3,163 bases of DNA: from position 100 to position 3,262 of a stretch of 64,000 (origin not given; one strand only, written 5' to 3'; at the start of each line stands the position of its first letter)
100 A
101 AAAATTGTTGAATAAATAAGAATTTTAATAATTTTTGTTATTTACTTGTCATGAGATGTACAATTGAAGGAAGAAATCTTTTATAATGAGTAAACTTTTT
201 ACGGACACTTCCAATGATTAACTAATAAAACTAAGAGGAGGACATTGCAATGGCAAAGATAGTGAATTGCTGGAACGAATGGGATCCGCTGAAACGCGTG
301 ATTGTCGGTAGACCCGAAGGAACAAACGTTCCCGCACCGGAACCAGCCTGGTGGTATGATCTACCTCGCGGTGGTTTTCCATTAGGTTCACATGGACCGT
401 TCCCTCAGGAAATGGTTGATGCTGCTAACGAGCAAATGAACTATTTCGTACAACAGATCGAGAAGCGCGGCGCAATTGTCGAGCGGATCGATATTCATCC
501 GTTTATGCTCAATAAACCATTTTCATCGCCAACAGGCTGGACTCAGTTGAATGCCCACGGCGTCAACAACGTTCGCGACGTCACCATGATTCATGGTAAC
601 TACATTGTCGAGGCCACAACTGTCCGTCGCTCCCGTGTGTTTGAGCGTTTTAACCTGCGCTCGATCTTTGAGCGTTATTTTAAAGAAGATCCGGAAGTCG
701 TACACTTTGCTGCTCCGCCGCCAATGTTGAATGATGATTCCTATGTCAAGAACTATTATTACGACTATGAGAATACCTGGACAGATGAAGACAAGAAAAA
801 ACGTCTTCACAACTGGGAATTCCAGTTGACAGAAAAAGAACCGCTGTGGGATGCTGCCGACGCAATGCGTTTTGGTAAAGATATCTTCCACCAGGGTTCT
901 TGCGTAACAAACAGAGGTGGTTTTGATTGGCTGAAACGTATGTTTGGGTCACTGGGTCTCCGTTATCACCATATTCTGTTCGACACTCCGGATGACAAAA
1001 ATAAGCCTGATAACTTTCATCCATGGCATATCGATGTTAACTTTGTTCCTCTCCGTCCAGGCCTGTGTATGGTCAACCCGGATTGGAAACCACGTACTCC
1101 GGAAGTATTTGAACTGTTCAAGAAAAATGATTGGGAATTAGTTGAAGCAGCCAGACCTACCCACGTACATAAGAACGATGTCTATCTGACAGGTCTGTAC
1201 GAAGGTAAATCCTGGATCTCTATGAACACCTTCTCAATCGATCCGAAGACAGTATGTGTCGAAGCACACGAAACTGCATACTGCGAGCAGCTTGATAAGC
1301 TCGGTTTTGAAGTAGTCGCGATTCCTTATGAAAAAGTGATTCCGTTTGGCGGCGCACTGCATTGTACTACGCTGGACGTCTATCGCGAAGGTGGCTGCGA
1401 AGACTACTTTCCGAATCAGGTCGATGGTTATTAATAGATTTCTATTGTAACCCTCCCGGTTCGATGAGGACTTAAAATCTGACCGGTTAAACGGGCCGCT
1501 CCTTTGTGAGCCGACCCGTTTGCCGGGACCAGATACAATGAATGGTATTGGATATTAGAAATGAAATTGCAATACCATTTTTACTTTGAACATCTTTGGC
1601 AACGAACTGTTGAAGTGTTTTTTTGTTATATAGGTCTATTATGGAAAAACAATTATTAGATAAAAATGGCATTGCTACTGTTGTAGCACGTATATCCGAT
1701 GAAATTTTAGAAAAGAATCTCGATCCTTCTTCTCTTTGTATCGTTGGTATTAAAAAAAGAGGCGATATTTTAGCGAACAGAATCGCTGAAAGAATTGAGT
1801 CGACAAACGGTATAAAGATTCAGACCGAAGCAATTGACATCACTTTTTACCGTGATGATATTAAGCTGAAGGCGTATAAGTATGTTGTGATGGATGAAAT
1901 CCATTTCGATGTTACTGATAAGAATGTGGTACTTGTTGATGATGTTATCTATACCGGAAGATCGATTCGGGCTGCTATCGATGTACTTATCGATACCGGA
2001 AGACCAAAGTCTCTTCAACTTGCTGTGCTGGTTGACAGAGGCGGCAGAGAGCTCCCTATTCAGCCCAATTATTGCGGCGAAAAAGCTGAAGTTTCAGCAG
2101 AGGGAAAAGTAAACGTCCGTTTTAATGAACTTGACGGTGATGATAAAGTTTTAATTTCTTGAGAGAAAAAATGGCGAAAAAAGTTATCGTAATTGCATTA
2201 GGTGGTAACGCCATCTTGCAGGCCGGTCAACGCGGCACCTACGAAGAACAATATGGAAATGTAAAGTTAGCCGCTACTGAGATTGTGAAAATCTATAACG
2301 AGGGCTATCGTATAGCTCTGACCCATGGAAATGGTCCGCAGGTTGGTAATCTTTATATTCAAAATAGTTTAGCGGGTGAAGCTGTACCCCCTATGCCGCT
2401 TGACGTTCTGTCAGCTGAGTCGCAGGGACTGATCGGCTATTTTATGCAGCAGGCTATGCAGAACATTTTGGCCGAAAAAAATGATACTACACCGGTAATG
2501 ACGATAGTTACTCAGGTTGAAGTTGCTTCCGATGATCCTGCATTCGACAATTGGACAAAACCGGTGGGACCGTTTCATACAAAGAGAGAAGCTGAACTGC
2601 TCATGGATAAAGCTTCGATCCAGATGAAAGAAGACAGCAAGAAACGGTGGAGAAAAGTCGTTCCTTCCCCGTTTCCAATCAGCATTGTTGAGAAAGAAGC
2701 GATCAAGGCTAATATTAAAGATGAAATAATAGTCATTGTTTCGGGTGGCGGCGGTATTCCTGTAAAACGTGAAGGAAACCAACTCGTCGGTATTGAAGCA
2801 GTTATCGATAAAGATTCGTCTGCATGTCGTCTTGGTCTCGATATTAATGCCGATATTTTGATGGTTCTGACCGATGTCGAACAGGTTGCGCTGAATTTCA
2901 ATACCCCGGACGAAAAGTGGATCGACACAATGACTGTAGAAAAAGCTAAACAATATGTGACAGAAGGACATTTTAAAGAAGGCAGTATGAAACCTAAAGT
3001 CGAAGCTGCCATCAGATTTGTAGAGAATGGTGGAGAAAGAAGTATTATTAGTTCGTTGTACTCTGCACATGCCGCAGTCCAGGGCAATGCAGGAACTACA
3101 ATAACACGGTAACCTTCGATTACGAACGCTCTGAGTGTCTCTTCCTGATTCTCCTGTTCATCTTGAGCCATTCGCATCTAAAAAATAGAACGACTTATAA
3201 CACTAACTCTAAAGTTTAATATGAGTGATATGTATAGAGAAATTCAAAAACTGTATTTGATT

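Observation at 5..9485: Candidate 'amidino shuttle': amidinotransferase coupled to the arginine synthetase (ArcE-OTC-carbamate kinase) pathway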

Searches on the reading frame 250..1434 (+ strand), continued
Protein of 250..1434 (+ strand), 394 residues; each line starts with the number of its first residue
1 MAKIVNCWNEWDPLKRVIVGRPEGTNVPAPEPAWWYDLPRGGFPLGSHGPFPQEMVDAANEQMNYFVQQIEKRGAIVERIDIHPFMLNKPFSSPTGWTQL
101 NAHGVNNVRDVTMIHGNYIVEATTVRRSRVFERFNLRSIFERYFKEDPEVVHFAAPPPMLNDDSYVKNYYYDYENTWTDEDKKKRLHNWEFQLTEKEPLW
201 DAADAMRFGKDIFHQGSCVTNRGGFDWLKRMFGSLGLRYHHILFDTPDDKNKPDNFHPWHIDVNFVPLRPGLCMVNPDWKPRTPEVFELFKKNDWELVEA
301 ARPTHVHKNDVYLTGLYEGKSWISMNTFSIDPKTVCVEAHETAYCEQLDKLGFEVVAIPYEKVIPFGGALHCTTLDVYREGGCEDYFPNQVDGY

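Call 41: find_encoding_contigs(protein=P0052, flank=10000, max_places=2)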
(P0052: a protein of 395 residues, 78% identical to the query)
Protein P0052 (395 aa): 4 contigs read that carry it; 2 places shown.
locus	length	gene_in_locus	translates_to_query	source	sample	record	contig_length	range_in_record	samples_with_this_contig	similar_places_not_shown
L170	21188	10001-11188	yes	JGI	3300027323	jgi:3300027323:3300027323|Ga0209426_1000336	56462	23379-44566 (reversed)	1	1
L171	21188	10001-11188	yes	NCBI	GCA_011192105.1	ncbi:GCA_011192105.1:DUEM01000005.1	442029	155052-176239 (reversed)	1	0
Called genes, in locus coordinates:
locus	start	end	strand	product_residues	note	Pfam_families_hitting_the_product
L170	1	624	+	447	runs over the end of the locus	PF00202:Aminotran_3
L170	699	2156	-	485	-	PF03601:Cons_hypoth698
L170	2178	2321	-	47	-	-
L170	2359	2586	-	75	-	PF01206:TusA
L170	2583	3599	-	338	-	PF00291:PALP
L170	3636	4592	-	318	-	PF03460:NIR_SIR_ferr, PF13484:Fer4_16 (faint), PF01077:NIR_SIR, PF13237:Fer4_10 (weak), PF12838:Fer4_7, PF13187:Fer4_9 (weak), PF14697:Fer4_21 (weak), PF00037:Fer4 (weak), +1 more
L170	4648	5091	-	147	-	PF02082:Rrf2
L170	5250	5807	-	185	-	PF00583:Acetyltransf_1, PF13508:Acetyltransf_7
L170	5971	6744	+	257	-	PF13344:Hydrolase_6, PF13419:HAD_2 (faint), PF00702:Hydrolase, PF13242:Hydrolase_like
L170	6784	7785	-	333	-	PF02729:OTCace_N, PF00185:OTCace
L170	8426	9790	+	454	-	-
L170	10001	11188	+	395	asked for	-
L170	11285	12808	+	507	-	PF00474:SSF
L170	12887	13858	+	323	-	PF00696:AA_kinase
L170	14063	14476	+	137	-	PF01475:FUR, PF03965:Penicillinase_R (weak)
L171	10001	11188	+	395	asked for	-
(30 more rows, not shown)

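Call 76: search_protein_families(library=pfam, max_evalue=0.00001, proteins=[L033:5458-7080:-, L033:7241-8791:+, L033:11530-12648:+, L033:12826-14343:+, L046:6369-8099:-, L046:11554-12426:+, L041:11448-12329:+, L061:11320-12588:+, L028:11325-12455:-])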
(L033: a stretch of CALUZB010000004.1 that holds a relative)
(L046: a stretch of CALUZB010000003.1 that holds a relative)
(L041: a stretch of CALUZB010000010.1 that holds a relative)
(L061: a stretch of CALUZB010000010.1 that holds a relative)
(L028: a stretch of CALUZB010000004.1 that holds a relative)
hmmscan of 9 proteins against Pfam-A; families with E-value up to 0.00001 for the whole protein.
L033:5458-7080:- (540 aa): 2 families
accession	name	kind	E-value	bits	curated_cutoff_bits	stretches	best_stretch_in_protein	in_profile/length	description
PF13432.12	TPR_16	-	1.9e-06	28.6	32.7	0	313-345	10-42/65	Tetratricopeptide repeat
PF14559.12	TPR_19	-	9.1e-06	26.4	25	0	311-345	2-36/68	Tetratricopeptide repeat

L033:7241-8791:+ (516 aa): 1 family
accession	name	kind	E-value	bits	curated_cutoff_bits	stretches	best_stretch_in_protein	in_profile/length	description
PF00474.23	SSF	-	1.2e-36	127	22.8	1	34-436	1-406/406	Sodium:solute symporter family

L033:11530-12648:+ (372 aa): 2 families
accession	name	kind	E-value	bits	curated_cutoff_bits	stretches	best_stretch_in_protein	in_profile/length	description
PF12710.13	HAD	-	1.4e-12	48.9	27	1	76-284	1-189/189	haloacid dehalogenase-like hydrolase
PF00702.32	Hydrolase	-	1.2e-07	32.7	26.4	1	75-218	3-136/191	haloacid dehalogenase-like hydrolase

L033:12826-14343:+ (505 aa): 4 families
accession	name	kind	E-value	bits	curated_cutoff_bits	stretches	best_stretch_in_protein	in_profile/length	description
PF00448.28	SRP54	-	5.6e-75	251.7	22.7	1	106-300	2-196/196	SRP54-type protein, GTPase domain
PF02978.25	SRP_SPB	-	4.3e-35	120.4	27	1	331-431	1-91/91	Signal peptide binding domain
PF02881.24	SRP54_N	-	5.2e-22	78.3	22.4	1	10-87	1-75/75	SRP54-type protein, helical bundle domain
PF13401.12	AAA_22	-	1.6e-06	28.9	27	1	107-214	7-109/130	AAA domain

L046:6369-8099:- (576 aa): 0 families

L046:11554-12426:+ (290 aa): 2 families
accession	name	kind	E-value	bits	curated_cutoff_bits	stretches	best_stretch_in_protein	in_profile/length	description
PF00892.27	EamA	-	5e-37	127.6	28.2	2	153-286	2-134/135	EamA-like transporter family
PF03151.22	TPT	-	4.5e-09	36.5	30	1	37-202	30-198/291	Triose-phosphate Transporter family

L041:11448-12329:+ (293 aa): 1 family
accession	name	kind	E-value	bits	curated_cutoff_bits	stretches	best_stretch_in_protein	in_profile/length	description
PF00892.27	EamA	-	3.6e-37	128.1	28.2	2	156-289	2-134/135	EamA-like transporter family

L061:11320-12588:+ (422 aa): 1 family
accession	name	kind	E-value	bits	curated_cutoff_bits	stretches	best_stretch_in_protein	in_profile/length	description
PF07690.21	MFS_1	-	1.3e-21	77.3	33.4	1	42-368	23-342/347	Major Facilitator Superfamily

L028:11325-12455:- (376 aa): 3 families
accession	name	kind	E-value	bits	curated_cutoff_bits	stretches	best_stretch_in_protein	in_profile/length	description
PF02129.25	Peptidase_S15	-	3.3e-10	40.5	23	1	86-353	2-260/262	X-Pro dipeptidyl-peptidase (S15 family)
PF12740.14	PETase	-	8.7e-09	35.6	28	1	82-215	36-162/263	PET hydrolase-like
PF05448.18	AXE1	-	6.8e-06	25.5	21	0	161-211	159-209/321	Acetyl xylan esterase (AXE1)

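Call 85: search_protein_families(library=pfam, max_evalue=0.00001, proteins=[L044:7156-8229:+])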
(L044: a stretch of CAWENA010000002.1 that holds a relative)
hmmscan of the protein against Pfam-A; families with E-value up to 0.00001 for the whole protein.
L044:7156-8229:+ (357 aa): 1 family
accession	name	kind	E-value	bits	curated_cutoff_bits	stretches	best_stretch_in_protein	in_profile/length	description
PF02615.19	Ldh_2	-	6.1e-82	275.8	38.8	1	5-340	2-330/333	Malate/L-lactate dehydrogenase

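Call 90: search_dna_similar(query=window:250-1434:+, collection=plasmids, mode=protein, max_rows=25)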
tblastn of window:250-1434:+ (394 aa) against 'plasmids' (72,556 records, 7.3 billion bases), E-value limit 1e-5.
Records with a match: 45; places in all: 45; records where one place covers at least 80% of the query: 38.
Best place of each record, by identity: <60% 45.
By first word of the organism name: Streptomyces 29; Pantoea 3; Bradyrhizobium 2; Embleya 2; Photobacterium 1; Dolichospermum 1; Methylobacterium 1; Rahnella 1; Mycobacterium 1; Robbsia 1; and 3 more.
By predicted mobility (MOB-suite, as given by PLSDB): non-mobilizable 33; mobilizable 7; conjugative 5.
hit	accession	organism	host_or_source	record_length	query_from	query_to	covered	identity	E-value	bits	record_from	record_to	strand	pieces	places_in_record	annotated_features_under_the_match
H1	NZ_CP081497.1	Streptomyces sp. BHT-5-2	whole organism,plant soil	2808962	5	394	99%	41.3%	1e-83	285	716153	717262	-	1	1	none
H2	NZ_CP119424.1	Photobacterium sp. DA100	-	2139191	5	393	99%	39.4%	7e-69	243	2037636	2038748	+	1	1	none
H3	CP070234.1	Dolichospermum sp. DET69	freshwater metagenome,metagenomic ...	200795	4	389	98%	38.1%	3e-72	253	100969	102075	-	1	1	glycine amidinotransferase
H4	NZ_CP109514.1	Streptomyces sp. NBC_01420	-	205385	5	387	97%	34.4%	4e-52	194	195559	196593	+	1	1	amidinotransferase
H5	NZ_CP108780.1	Streptomyces sp. NBC_00891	-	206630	5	387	97%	34.4%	9e-52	193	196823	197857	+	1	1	amidinotransferase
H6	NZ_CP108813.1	Streptomyces sp. NBC_00869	-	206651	5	387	97%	34.4%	9e-52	193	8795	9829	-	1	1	amidinotransferase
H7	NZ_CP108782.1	Streptomyces sp. NBC_00890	-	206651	5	387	97%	34.4%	9e-52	193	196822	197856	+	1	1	amidinotransferase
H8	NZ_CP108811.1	Streptomyces sp. NBC_00870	-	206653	5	387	97%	34.4%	9e-52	193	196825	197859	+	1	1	amidinotransferase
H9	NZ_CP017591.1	Pantoea stewartii subsp. stewartii DC283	Zea mays,Strain was received from ...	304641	5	387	97%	34.2%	3e-50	189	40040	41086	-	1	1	hypothetical protein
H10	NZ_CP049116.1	Pantoea stewartii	Dracaena sanderiana,cell ...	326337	5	387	97%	34.2%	3e-50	189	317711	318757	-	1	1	hypothetical protein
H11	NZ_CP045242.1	Pantoea sp. JZ29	Euphorbia granulata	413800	5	387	97%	34.2%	4e-50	188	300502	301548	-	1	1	amidinotransferase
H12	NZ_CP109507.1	Streptomyces sp. NBC_01423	-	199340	5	387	97%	34.1%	2e-51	192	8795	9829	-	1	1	amidinotransferase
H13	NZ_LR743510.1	Methylobacterium bullatum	-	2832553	5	387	97%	33.2%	5e-51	191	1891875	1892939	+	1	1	none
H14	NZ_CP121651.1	Bradyrhizobium sp. CB82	Stylosanthes guianensis,cell culture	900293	5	387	97%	31.8%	6e-45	173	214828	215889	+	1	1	amidinotransferase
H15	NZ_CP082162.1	Bradyrhizobium sp. 195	Acmispon strigosus,cell culture,root ...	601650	5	387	97%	30.9%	2e-40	160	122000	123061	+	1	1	amidinotransferase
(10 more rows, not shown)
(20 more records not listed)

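Call 93: get_annotated_region(hit=H2, flank=7000)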
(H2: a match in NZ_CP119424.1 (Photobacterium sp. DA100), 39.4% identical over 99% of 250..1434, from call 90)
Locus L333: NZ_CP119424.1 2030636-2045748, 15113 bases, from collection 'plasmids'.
description: Photobacterium sp. DA100 plasmid pDA100, complete sequence
organism: Photobacterium sp. DA100 (NCBI taxid 3027472)
taxonomy: Bacteria; Pseudomonadota; Gammaproteobacteria; Vibrionales; Vibrionaceae; Photobacterium; Photobacterium sp. DA100
host: -; source: -; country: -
typing (MOB-suite, as given by PLSDB): non-mobilizable
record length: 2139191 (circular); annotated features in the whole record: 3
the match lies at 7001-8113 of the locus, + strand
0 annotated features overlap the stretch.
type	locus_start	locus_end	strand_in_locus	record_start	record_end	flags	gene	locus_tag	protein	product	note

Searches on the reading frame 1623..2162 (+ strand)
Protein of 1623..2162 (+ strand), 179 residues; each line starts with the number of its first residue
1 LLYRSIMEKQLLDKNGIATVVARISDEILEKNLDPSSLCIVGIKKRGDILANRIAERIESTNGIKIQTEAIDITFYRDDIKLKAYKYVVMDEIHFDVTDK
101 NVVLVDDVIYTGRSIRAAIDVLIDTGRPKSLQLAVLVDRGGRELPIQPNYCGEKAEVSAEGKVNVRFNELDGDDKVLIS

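Call 3: search_protein_families(library=pfam, proteins=[window:1623-2162:+])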
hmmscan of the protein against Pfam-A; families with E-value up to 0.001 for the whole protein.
window:1623-2162:+ (179 aa): 3 families
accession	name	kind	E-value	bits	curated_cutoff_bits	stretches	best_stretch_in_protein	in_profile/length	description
PF00156.33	Pribosyltran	-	1.4e-20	73.6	26.3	1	9-147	3-134/158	Phosphoribosyl transferase domain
PF14681.12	UPRTase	-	1e-05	25.6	27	1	32-129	62-150/206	Uracil phosphoribosyltransferase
PF24390.1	PRTase-CE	-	0.00054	20.4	27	1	56-124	60-130/253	PRTase-CE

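Call 4: search_protein_families(library=ncbifam, proteins=[window:1623-2162:+])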
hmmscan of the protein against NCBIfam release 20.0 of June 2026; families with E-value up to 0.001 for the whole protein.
window:1623-2162:+ (179 aa): 19 families
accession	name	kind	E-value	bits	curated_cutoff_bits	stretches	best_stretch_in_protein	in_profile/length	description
NF003549.0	PRK05205.1-5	equivalog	8.6e-60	201.3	138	1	7-178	4-178/182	bifunctional pyr operon transcriptional regulator/uracil phosphoribosyltransferase PyrR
NF003548.0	PRK05205.1-4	equivalog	1.5e-52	177.9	218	1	7-178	2-169/173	bifunctional pyr operon transcriptional regulator/uracil phosphoribosyltransferase PyrR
NF003547.0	PRK05205.1-3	equivalog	1.3e-51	175.1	230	1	8-178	13-188/194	bifunctional pyr operon transcriptional regulator/uracil phosphoribosyltransferase PyrR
NF003546.0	PRK05205.1-2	equivalog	2.4e-42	144.6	268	1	8-178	3-174/175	bifunctional pyr operon transcriptional regulator/uracil phosphoribosyltransferase PyrR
NF003545.0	PRK05205.1-1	equivalog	5.2e-35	120.4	140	1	19-166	12-156/171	bifunctional pyr operon transcriptional regulator/uracil phosphoribosyltransferase PyrR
TIGR01203.1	HGPRTase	equivalog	5.1e-13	49.1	150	1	11-152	2-138/167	hypoxanthine phosphoribosyltransferase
NF006605.0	PRK09162.1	equivalog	1.8e-09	37.2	181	1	10-152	16-152/183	hypoxanthine-guanine phosphoribosyltransferase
NF002620.0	PRK02277.1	subfamily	1.3e-08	34.7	115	1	24-141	76-182/201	orotate phosphoribosyltransferase-like protein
TIGR01251.1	ribP_PPkin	subfamily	1.6e-06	27.2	113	1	86-126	197-237/309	ribose-phosphate diphosphokinase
NF002095.0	PRK00934.1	equivalog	3.6e-06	26.3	296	1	87-127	193-233/287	ribose-phosphate diphosphokinase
NF002636.0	PRK02304.1-5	equivalog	8e-06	25.5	125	1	11-137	33-154/176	adenine phosphoribosyltransferase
NF045507.1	transregGfcR_Halo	equivalog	2e-05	24.2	300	1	20-143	81-196/215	transcriptional regulator GfcR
NF005592.0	PRK07322.1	subfamily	5.1e-05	22.7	143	1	83-138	103-159/180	adenine phosphoribosyltransferase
TIGR01090.1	apt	equivalog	6.3e-05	23.1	185.85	1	13-137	27-146/169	adenine phosphoribosyltransferase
TIGR00336.1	pyrE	equivalog_domain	9.2e-05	22.3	106.8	1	17-142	37-150/173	orotate phosphoribosyltransferase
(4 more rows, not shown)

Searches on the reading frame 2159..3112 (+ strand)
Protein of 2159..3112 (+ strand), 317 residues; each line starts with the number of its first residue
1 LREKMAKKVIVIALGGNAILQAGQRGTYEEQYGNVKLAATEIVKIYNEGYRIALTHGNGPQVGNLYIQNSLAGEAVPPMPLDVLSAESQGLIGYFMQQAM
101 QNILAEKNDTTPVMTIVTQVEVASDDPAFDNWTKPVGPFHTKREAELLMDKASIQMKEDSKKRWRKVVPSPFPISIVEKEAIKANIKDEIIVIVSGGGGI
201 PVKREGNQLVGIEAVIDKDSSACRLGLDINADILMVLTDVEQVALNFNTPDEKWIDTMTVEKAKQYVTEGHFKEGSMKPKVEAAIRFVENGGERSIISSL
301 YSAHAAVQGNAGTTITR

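Call 3: search_protein_families(library=pfam, proteins=[window:2159-3112:+])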
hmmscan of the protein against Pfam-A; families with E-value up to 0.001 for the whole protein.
window:2159-3112:+ (317 aa): 1 family
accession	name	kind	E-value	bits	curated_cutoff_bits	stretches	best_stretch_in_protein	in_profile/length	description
PF00696.33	AA_kinase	-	1.5e-27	97.3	24.9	1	8-297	1-232/234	Amino acid kinase family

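Call 4: search_protein_families(library=ncbifam, proteins=[window:2159-3112:+])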
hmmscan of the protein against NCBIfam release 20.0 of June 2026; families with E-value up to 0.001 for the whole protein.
window:2159-3112:+ (317 aa): 9 families
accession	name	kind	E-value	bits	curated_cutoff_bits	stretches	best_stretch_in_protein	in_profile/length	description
TIGR00746.1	arcC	equivalog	1.5e-122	408.5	358.25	1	9-316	2-308/309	carbamate kinase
NF009008.0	PRK12354.1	subfamily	8.3e-100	333.9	361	1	9-316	2-299/308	carbamate kinase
NF009007.0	PRK12352.1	subfamily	1.3e-96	323.2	266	1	7-317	2-315/316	carbamate kinase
NF006926.0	PRK09411.1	equivalog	7.6e-79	265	416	1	7-316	1-296/297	carbamate kinase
TIGR00761.1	argB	equivalog_domain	7.2e-14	51.9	151.3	1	175-297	121-231/231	acetylglutamate kinase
TIGR01092.1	P5CS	equivalog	3.2e-09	35.6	796.75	1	180-304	132-258/715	delta l-pyrroline-5-carboxylate synthetase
NF010661.0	PRK14058.1-3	equivalog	1.9e-07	30.4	251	1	151-314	114-269/283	acetylglutamate/acetylaminoadipate kinase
NF010659.0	PRK14058.1-1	equivalog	8.1e-06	25.2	223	1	213-299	166-248/267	[LysW]-aminoadipate kinase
NF010662.0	PRK14058.1-4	equivalog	4.4e-05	22.8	194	1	177-306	136-250/264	[LysW]-aminoadipate/[LysW]-glutamate kinase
